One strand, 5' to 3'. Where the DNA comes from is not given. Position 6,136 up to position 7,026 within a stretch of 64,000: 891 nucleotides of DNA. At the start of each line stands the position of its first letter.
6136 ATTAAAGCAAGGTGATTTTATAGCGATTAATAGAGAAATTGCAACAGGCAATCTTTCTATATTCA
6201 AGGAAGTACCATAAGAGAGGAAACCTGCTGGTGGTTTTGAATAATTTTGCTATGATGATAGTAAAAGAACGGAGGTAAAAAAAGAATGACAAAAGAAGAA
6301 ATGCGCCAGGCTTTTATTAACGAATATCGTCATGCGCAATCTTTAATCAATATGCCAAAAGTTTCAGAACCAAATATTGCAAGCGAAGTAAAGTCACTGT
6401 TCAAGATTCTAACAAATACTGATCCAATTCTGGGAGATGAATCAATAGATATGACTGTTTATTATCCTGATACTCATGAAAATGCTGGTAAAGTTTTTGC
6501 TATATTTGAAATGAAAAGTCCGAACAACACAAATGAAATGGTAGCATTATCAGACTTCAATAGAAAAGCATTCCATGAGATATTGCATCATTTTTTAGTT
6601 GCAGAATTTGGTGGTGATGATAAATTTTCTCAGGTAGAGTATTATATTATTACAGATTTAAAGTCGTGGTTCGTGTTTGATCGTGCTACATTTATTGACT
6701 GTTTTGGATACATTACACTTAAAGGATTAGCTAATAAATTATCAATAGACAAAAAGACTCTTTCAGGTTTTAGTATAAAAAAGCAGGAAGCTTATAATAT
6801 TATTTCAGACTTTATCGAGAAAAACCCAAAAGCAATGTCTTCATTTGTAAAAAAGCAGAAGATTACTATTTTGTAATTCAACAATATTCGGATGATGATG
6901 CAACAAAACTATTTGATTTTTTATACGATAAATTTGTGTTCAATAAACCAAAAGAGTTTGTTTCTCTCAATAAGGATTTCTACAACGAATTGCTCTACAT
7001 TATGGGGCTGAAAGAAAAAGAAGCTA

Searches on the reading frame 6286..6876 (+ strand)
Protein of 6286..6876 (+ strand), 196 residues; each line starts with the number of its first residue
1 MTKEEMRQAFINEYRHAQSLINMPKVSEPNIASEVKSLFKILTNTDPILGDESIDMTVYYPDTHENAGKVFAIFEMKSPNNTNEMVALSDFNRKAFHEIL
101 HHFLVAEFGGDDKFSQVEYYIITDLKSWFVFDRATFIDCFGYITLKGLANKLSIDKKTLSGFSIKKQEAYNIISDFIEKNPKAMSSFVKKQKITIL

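Call 25: search_protein_families(library=phrogs, proteins=[window:6286-6876:+], max_evalue=0.001)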
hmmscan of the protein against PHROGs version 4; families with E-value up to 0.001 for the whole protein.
window:6286-6876:+ (196 aa): 0 families

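Call 82: find_encoding_contigs(protein=window:6286-6876:+, flank=10000, max_places=8)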
Protein window:6286-6876:+ (196 aa): 2 contigs read that carry it; 2 places shown.
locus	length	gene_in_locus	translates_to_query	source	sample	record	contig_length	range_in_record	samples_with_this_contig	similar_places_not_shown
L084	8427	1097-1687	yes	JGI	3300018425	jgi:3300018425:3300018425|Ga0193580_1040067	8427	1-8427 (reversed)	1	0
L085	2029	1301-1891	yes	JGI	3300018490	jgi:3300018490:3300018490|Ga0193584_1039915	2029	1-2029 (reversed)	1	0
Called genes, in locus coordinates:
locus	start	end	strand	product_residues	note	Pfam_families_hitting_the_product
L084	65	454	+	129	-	-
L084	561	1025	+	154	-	-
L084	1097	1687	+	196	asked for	PF23653:DUF7149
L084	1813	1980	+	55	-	-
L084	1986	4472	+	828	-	PF25120:DUF7814, PF02384:N6_Mtase (faint), PF20473:MmeI_Mtase (faint), PF07669:Eco57I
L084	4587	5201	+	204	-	-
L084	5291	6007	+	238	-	-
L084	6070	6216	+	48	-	PF00145:DNA_methylase (weak)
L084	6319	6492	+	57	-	PF12728:HTH_17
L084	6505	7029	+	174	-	-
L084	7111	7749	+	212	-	-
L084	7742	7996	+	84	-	-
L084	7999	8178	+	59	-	-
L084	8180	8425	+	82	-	?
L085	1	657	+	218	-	?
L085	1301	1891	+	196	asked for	PF23653:DUF7149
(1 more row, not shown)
